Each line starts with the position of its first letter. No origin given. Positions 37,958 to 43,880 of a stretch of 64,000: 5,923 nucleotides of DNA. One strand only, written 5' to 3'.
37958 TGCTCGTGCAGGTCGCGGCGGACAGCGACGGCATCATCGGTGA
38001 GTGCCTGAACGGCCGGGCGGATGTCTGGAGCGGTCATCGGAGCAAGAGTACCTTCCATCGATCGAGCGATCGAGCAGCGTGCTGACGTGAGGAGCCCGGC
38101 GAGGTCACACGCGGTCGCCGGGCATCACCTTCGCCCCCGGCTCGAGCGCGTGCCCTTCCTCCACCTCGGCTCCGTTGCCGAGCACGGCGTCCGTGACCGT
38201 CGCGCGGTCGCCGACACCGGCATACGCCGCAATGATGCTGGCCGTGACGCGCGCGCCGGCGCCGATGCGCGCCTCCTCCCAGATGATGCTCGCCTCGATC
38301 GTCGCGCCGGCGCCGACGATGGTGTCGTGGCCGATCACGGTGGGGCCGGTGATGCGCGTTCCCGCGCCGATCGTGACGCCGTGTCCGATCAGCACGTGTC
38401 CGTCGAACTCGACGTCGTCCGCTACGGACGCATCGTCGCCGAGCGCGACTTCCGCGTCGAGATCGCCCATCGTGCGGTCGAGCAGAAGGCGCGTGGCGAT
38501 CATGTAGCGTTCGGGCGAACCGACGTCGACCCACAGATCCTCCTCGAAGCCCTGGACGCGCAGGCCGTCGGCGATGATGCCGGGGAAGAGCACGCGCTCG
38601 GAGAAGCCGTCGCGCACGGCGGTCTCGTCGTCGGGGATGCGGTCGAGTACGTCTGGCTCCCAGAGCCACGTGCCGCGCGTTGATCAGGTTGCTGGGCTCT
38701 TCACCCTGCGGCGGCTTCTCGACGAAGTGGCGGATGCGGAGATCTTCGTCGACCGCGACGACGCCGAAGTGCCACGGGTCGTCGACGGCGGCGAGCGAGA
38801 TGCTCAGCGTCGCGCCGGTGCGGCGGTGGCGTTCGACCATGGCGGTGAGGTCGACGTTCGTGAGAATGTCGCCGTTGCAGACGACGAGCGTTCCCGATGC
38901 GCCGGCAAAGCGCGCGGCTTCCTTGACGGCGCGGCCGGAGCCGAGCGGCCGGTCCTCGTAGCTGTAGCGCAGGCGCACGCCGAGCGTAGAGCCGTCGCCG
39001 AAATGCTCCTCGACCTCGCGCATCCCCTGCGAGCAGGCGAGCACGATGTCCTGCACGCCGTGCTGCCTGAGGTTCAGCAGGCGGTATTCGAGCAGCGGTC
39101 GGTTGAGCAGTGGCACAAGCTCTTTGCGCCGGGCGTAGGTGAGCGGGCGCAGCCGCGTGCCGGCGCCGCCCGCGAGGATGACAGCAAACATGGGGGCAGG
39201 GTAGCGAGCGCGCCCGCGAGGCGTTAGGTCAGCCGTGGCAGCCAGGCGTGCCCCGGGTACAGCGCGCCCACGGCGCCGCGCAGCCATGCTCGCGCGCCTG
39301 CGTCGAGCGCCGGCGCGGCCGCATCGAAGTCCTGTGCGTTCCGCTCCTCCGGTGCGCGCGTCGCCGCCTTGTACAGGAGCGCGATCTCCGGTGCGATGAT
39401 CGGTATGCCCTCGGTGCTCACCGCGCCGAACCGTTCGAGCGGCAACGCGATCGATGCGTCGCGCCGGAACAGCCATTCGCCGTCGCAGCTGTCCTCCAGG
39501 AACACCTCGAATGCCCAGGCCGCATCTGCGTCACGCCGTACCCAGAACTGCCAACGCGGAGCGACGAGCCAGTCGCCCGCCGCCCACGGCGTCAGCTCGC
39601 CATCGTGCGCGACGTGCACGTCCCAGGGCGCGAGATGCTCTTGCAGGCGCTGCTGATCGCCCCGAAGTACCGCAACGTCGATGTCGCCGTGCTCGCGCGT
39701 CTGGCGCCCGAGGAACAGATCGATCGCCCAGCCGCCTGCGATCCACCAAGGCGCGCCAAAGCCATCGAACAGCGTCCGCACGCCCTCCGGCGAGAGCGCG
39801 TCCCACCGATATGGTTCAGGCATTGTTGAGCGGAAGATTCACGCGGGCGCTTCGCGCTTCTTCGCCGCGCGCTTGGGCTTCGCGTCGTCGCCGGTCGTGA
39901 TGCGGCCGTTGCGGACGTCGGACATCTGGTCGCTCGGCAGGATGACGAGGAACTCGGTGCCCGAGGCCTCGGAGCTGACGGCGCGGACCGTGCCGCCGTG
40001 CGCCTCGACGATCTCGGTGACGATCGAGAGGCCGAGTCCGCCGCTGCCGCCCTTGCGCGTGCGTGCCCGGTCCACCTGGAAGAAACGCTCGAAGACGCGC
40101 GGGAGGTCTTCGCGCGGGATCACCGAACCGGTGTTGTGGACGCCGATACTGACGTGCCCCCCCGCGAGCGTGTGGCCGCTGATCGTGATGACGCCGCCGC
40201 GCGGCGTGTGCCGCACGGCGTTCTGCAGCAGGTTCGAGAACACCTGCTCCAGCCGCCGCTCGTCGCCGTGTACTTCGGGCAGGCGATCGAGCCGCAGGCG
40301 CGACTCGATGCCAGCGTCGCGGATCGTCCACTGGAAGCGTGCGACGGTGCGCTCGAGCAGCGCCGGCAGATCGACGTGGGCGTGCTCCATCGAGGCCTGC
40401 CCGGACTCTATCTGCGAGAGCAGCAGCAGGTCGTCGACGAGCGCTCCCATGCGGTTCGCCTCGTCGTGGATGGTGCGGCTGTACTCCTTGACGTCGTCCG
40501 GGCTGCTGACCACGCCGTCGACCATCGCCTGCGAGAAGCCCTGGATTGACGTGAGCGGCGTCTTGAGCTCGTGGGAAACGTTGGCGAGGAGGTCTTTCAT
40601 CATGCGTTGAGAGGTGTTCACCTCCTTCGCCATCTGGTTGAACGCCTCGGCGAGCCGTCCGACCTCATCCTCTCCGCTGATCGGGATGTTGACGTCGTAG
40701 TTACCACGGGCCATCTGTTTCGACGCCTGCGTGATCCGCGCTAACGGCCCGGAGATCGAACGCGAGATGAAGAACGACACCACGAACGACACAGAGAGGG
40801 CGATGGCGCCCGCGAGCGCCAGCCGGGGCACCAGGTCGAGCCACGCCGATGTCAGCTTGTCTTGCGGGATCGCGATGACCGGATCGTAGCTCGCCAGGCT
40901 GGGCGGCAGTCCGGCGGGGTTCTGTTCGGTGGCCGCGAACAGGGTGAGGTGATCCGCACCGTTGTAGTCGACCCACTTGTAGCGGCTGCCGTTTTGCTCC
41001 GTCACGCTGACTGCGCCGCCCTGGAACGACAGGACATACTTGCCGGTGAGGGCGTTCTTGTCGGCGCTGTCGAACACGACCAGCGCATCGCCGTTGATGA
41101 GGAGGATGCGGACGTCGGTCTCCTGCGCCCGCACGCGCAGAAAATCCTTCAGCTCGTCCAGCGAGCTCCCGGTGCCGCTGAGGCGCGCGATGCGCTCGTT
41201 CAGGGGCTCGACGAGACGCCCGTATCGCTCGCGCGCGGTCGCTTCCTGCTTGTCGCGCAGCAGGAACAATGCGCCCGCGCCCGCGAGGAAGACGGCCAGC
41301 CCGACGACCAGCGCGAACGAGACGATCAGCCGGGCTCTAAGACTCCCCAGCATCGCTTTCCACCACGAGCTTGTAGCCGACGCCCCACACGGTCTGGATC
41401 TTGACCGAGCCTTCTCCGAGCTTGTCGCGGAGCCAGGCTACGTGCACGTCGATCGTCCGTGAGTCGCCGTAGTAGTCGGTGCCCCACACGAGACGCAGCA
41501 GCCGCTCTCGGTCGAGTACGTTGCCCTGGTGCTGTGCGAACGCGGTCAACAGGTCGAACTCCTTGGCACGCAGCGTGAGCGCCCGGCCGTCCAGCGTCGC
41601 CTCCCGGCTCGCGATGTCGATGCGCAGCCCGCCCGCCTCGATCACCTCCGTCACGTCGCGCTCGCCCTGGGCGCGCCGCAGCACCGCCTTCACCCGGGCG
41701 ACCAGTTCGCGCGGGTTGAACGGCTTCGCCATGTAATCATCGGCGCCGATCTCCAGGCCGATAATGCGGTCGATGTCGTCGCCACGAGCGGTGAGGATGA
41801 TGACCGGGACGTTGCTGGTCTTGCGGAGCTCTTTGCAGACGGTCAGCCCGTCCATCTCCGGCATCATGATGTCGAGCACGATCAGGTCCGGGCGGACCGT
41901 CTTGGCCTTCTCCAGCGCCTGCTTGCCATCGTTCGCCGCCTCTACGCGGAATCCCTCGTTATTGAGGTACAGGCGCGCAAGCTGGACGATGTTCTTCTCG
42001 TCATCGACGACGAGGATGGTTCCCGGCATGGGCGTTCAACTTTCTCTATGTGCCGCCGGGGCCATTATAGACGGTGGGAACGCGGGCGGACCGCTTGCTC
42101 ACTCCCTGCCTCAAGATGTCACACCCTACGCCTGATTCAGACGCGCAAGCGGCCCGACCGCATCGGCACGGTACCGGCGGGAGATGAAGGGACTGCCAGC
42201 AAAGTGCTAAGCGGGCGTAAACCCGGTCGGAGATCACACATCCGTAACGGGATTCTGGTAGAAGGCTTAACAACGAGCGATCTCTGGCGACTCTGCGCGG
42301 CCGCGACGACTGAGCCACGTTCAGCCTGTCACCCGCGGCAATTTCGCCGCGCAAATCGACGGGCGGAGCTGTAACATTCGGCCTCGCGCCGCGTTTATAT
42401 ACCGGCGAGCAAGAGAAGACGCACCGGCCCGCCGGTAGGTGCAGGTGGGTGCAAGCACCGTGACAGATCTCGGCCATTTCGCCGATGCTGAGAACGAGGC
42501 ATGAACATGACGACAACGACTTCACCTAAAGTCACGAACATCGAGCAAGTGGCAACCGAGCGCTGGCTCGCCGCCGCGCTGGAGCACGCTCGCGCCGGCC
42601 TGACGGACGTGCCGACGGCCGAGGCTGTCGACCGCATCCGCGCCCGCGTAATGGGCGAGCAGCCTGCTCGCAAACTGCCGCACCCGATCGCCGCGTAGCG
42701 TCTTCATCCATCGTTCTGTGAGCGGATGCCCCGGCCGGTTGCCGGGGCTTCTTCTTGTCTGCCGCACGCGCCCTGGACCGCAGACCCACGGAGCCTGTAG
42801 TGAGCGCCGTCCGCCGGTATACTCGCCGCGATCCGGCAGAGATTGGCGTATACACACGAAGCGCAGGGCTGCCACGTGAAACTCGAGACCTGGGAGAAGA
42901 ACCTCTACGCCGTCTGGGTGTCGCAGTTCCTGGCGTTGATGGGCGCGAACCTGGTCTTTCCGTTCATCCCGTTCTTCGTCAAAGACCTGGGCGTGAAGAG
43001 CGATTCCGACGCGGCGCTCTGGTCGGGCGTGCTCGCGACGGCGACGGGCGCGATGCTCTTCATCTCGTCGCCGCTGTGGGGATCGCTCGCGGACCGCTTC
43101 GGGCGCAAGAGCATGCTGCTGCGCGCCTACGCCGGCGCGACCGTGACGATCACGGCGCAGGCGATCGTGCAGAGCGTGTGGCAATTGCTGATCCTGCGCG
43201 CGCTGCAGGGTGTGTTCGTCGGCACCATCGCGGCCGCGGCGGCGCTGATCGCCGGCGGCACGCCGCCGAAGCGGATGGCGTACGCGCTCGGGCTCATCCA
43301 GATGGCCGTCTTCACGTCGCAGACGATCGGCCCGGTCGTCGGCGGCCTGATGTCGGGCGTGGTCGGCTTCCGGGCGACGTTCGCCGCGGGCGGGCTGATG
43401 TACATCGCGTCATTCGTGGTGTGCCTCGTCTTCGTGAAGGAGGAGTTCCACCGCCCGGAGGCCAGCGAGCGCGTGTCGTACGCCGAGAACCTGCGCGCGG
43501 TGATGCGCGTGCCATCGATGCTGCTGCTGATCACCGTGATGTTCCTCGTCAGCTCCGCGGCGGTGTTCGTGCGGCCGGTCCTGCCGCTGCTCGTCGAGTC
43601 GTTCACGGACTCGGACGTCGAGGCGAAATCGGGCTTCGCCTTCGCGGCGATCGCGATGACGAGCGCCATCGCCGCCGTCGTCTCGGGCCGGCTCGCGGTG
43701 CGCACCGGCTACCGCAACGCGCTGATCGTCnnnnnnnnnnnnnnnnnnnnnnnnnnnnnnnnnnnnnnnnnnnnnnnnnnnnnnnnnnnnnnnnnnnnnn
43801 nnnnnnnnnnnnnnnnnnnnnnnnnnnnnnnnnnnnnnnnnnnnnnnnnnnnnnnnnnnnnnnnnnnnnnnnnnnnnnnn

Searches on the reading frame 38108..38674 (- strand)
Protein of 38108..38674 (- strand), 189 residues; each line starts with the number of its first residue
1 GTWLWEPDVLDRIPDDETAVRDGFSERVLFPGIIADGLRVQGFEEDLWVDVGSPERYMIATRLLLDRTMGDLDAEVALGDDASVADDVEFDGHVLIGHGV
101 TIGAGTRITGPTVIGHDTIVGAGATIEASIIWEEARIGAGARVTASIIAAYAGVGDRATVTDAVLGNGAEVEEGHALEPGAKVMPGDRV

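Call 70: search_protein_families(library=pfam, proteins=[window:38108-38674:-], max_evalue=0.001)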
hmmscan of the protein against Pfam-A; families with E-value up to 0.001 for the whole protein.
seq(189 aa): 3 families
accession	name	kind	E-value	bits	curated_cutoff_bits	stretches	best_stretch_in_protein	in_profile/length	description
PF25084.1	LbH_EIF2B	-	6.3e-16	58.7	54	1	80-175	8-103/105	EIF2B subunit epsilon LbH domain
PF00132.30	Hexapep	-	8.5e-12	44.7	27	2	93-127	1-35/36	Bacterial transferase hexapeptide (six repeats)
PF24894.1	Hexapep_GlmU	-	1e-07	32.5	23.3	1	113-175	20-81/104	GlmU-like, C-terminal hexapeptide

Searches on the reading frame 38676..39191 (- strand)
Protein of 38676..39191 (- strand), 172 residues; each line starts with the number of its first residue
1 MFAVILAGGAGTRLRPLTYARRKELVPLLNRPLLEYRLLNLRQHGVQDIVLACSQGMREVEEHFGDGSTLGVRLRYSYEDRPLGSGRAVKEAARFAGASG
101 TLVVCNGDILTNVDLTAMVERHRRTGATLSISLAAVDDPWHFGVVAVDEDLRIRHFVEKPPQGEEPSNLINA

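Call 70: search_protein_families(library=pfam, proteins=[window:38676-39191:-], max_evalue=0.001)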
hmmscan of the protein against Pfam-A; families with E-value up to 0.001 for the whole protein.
seq(172 aa): 2 families
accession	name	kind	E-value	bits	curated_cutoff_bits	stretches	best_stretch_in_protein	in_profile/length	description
PF00483.29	NTP_transferase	-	5.3e-40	138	21.2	1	3-170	2-173/245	Nucleotidyl transferase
PF12804.13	NTP_transf_3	-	5.1e-11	43.4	27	1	3-129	1-118/160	MobA-like NTP transferase domain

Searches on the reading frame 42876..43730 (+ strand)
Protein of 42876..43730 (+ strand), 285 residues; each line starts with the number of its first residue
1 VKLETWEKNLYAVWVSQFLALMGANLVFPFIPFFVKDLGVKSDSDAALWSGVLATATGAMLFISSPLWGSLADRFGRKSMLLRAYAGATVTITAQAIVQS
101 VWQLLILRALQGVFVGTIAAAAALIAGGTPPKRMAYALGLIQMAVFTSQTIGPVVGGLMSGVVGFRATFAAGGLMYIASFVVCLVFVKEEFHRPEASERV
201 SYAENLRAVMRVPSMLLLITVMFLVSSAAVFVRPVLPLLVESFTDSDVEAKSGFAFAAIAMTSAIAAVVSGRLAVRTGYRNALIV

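Call 70: search_protein_families(library=pfam, proteins=[window:42876-43730:+], max_evalue=0.001)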
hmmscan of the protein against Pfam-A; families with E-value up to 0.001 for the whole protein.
seq(285 aa): 4 families
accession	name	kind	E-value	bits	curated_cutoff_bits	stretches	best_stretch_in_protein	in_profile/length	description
PF07690.21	MFS_1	-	2.9e-37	128.8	33.4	1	13-284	1-272/347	Major Facilitator Superfamily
PF00083.30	Sugar_tr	-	1.7e-09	37.5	22.3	2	45-181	43-186/452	Sugar (and other) transporter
PF05977.19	MFS_3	-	2.3e-08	33.4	27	1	52-277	50-281/524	Transmembrane secretion effector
PF12832.13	MFS_1_like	-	2.6e-07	30.5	25.2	1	27-226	18-225/373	MFS_1 like family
